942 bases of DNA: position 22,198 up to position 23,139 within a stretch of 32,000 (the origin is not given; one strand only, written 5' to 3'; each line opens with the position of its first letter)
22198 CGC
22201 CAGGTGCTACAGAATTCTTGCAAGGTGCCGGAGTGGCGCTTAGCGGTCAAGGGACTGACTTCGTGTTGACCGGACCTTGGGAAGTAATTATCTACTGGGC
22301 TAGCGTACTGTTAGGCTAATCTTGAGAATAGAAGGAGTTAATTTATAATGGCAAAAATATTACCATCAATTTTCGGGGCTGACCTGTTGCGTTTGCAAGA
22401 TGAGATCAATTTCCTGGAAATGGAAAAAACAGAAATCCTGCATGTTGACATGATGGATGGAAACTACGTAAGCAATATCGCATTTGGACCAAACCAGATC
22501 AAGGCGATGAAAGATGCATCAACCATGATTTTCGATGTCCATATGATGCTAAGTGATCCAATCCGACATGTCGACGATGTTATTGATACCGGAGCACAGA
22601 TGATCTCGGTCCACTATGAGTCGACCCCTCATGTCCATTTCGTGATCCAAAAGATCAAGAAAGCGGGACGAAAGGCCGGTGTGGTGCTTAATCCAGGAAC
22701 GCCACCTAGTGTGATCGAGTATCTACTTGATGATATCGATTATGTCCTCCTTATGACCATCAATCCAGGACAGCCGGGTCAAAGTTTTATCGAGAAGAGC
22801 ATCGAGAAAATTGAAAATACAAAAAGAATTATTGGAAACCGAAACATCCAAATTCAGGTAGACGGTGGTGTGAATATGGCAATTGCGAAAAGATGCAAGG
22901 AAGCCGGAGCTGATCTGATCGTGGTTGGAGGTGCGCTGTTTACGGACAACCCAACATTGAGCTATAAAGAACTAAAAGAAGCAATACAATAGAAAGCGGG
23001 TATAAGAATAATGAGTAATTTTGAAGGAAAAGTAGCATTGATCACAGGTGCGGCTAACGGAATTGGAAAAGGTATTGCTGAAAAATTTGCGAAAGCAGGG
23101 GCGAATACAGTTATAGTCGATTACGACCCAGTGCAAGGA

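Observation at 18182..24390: Galactitol-type PTS operon coupled to an Rpe-like epimerase, an SDR and a 6-phospho-3-hexuloisomerase, with no known substrate for this combination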

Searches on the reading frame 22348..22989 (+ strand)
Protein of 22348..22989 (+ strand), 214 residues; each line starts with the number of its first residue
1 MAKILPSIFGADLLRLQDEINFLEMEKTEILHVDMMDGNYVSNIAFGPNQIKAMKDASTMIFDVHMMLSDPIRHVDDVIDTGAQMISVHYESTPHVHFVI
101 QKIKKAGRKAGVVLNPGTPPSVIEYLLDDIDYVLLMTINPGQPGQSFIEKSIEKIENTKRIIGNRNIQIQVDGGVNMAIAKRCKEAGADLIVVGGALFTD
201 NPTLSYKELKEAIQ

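Call 5: search_protein_families(library=pfam, proteins=[window:22348-22989:+])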
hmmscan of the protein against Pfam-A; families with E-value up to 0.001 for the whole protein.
window:22348-22989:+ (214 aa): 1 family
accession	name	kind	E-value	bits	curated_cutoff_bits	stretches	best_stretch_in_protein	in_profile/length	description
PF00834.25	Ribul_P_3_epim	-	4.1e-64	216.1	21.1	1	3-198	1-198/198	Ribulose-phosphate 3 epimerase family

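Call 6: search_protein_families(library=ncbifam, proteins=[window:22348-22989:+])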
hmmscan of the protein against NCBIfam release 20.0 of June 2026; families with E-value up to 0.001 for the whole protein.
window:22348-22989:+ (214 aa): 10 families
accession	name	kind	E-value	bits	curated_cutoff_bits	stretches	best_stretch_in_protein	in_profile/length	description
TIGR01163.1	rpe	equivalog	1.4e-65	220.6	212.6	1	4-201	2-201/211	ribulose-phosphate 3-epimerase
NF004076.0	PRK05581.1-4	subfamily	4.4e-65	219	165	1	2-205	5-210/221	ribulose-phosphate 3-epimerase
NF007266.0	PRK09722.1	equivalog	1.7e-49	168.4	271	1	3-200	4-204/230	D-allulose 6-phosphate 3-epimerase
NF005944.0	PRK08005.1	equivalog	1e-32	113.1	376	1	5-200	4-197/210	ribulose-phosphate 3 epimerase family protein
NF005986.0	PRK08091.1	equivalog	1.5e-28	100.4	264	1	7-210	18-224/229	ribulose-phosphate 3-epimerase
NF010658.0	PRK14057.1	equivalog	1.6e-15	57.3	530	1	13-201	31-228/254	epimerase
NF005442.0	PRK07028.1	equivalog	2.6e-06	26.3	593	1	152-213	148-210/430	bifunctional hexulose-6-phosphate synthase/ribonuclease regulator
TIGR03128.2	RuMP_HxlA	equivalog_domain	6.2e-06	26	200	1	75-212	68-204/205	3-hexulose-6-phosphate synthase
NF003198.0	PRK04169.1-2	subfamily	0.00078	18.6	247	0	154-203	188-235/249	geranylgeranylglyceryl/heptaprenylglyceryl phosphate synthase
NF041755.1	RuMP_HxlAB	equivalog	0.00098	18.2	500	0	164-199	160-195/391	bifunctional 3-hexulose-6-phosphate synthase/6-phospho-3-hexuloisomerase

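Call 13: search_solved_structures(query=window:22348-22989:+, show_alignments=4)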
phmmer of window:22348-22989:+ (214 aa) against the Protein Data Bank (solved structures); distinct sequences matched with E-value up to 0.001: 15.
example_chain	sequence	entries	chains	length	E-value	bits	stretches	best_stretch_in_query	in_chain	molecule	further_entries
2fli_A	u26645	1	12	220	9.7e-53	182.1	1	3-205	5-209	ribulose-phosphate 3-epimerase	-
1rpx_A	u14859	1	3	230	4.5e-49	170.1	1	4-199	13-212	PROTEIN (RIBULOSE-PHOSPHATE 3-EPIMERASE)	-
7b1w_J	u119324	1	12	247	8.6e-47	162.7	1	4-199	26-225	Ribulose-phosphate 3-epimerase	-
1tqj_A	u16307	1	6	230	2.2e-43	151.6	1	4-199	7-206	Ribulose-phosphate 3-epimerase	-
7u5y_A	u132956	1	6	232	3.2e-42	147.8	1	4-199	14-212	Ribulose-phosphate 3-epimerase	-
7sbj_A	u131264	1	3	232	3.9e-42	147.5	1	4-207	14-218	Ribulose-phosphate 3-epimerase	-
5umf_A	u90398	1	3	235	2.4e-38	135.1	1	3-199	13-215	Ribulose-phosphate 3-epimerase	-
3inp_A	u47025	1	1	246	1.1e-34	123.2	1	3-206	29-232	D-ribulose-phosphate 3-epimerase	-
3ct7_A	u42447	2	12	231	1e-31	113.5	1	3-198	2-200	D-allulose-6-phosphate 3-epimerase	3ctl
4nu7_A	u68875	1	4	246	1.1e-31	113.4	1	4-204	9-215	Ribulose-phosphate 3-epimerase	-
3qc3_A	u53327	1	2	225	1.6e-31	112.9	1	3-201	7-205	D-ribulose-5-phosphate-3-epimerase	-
3ovp_A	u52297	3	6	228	1.7e-31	112.8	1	3-201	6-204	Ribulose-phosphate 3-epimerase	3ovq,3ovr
1h1y_A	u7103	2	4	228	1.9e-27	99.6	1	2-199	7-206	D-RIBULOSE-5-PHOSPHATE 3-EPIMERASE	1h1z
1tqx_A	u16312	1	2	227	2.4e-24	89.4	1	3-200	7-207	D-ribulose-5-phosphate 3-epimerase, putative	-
3cu2_A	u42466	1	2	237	5.4e-16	62.2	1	3-210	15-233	Ribulose-5-phosphate 3-epimerase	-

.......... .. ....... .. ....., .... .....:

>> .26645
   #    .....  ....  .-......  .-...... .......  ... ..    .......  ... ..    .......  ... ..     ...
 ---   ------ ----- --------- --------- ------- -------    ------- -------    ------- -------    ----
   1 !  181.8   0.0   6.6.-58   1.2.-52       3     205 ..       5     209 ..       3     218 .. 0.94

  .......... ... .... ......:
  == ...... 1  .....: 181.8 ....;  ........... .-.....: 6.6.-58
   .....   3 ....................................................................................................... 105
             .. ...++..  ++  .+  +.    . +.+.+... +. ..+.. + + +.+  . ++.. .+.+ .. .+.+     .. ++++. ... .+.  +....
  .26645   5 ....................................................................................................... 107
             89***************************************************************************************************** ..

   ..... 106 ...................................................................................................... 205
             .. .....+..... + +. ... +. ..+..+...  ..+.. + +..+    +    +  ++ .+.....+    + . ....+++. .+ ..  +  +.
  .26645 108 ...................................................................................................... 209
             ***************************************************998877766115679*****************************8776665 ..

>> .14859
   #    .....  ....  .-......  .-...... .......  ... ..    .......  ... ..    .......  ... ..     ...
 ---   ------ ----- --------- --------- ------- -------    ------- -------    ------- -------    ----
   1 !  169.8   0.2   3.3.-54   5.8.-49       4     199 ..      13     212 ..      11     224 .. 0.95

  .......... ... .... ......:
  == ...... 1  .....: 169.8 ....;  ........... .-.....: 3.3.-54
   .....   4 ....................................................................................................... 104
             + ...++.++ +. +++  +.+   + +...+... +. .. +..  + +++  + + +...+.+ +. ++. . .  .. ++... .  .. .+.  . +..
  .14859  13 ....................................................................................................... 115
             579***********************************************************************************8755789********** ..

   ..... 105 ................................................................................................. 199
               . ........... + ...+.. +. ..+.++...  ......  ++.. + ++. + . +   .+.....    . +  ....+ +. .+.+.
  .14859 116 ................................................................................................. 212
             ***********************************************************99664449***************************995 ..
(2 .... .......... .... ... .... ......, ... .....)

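Call 35: find_related_loci(query=window:22348-22989:+, collection=metagenome_contigs, flank=6000)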
Query window:22348-22989:+ (214 aa) in metagenome_contigs; peptide patterns used: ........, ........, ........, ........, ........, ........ (x = any residue, [..] = any of these).
352 stretches matched a pattern; 113 encode a relative of the query (tblastn E <= 1e-3); the best 80 are kept; 80 distinct loci.
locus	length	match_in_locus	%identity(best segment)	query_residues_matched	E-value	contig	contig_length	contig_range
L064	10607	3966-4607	79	1-214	4e-117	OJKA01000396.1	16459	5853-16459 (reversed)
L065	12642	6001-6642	79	1-214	1e-116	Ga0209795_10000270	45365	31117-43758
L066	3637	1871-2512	79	1-214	7e-119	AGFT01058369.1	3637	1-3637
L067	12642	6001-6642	79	1-214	1e-116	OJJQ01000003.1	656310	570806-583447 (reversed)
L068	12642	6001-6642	78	1-214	2e-115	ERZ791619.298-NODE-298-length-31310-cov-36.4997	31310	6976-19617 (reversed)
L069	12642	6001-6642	78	1-214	1e-115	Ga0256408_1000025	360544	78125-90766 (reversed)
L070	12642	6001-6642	78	1-214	4e-115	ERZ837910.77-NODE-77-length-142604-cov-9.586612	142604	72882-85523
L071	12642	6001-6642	78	1-214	4e-115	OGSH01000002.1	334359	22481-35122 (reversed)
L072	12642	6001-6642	78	1-214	4e-115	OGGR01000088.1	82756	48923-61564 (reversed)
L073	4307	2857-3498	78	1-214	4e-116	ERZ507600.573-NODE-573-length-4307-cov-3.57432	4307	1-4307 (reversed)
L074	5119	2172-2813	78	1-214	2e-115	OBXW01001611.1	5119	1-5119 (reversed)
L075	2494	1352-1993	79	1-214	2e-119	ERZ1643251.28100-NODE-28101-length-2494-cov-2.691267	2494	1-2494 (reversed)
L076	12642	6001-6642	79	1-214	4e-114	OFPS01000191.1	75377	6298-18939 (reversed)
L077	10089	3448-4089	79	1-214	4e-114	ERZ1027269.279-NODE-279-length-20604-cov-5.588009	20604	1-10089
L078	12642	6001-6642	79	1-214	3e-114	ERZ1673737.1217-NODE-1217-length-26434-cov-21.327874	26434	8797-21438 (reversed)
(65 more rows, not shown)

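Call 58: find_homologous_proteins(query=window:22348-22989:+, max_evalue=1e-50)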
Query window:22348-22989:+ (214 aa): 781 proteins with E <= 1e-50 among 6268 candidates; the best 120 are listed. Only proteins of 117 to 375 residues were searched: fused or split forms outside these lengths cannot appear, so this answer is no evidence that the protein stands alone or is whole; lengths 'longer' or 'shorter' looks for them.
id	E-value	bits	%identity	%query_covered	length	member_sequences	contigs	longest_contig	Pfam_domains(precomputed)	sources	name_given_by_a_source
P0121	9.8e-136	468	100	100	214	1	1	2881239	PF00834.26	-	-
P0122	2.7e-127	440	93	100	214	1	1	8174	PF00834.26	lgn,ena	-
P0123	4.6e-126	436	92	100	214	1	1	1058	PF00834.26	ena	-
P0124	1.2e-111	389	81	100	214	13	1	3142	PF01884.24,PF00834.26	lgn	-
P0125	7.1e-109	380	80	100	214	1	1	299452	PF01884.24,PF00834.26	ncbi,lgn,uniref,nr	ncbi:ribulose-phosphate 3-epimerase [Entomohabitans teleogrylli]|uniref:ribulose-phosphate 3-epimera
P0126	3.7e-108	378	79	100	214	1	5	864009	PF00834.26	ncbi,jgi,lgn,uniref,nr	ncbi:ribulose-phosphate 3-epimerase [Enterobacter huaxiensis]|uniref:Ribulose-phosphate 3-epimerase 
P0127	4.2e-108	378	79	100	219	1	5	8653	PF00834.26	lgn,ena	-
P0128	7.4e-108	377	79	100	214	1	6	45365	PF01884.24,PF00834.26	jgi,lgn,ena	-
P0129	7.9e-108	377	78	100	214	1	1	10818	PF00834.26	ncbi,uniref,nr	ncbi:ribulose-phosphate 3-epimerase [Pantoea rodasii]|uniref:Ribulose-phosphate 3-epimerase n=1 Tax=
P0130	7.9e-108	377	79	100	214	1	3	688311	PF00834.26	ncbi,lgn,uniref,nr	ncbi:ribulose-phosphate 3-epimerase [Pantoea sp. VS1]|uniref:ribulose-phosphate 3-epimerase n=1 Tax=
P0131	8.1e-108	377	79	100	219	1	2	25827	PF01884.24,PF00834.26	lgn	-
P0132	8.1e-108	377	79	100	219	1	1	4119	PF01884.24,PF00834.26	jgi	jgi:ribulose-phosphate 3-epimerase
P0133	8.8e-108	377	79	100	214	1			PF00834.26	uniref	uniref:ribulose-phosphate 3-epimerase n=1 Tax=Candidatus Enterococcus willemsii TaxID=1857215 RepID=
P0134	9.1e-108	377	79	100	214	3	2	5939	PF00834.26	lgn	-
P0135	9.4e-108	376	79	100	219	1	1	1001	PF00834.26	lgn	-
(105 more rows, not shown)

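Call 72: find_encoding_contigs(protein=P0122, flank=8000)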
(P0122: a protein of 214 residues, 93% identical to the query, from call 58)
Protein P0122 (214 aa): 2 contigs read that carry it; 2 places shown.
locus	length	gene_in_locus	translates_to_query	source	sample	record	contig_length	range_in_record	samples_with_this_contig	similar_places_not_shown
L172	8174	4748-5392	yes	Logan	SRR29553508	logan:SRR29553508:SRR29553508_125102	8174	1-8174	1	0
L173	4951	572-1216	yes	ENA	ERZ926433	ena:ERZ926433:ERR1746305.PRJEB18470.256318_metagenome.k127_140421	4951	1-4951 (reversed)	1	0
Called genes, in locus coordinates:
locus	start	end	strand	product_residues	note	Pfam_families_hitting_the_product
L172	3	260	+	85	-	?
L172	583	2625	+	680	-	PF05043:Mga (faint), PF00874:PRD, PF00359:PTS_EIIA_2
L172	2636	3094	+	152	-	PF00359:PTS_EIIA_2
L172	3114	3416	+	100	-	PF02302:PTS_IIB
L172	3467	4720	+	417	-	PF03611:EIIC-GAT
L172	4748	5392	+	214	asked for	PF00834:Ribul_P_3_epim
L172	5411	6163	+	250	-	PF00106:adh_short, PF08659:KR, PF23441:SDR (weak), PF13561:adh_short_C2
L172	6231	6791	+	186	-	PF01380:SIS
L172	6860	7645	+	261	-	PF00702:Hydrolase (weak), PF08282:Hydrolase_3, PF05116:S6PP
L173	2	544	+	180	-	?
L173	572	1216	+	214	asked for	PF00834:Ribul_P_3_epim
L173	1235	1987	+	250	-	PF00106:adh_short, PF08659:KR, PF23441:SDR (weak), PF13561:adh_short_C2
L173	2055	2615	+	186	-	PF01380:SIS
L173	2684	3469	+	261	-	PF00702:Hydrolase (weak), PF08282:Hydrolase_3, PF05116:S6PP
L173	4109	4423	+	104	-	PF02302:PTS_IIB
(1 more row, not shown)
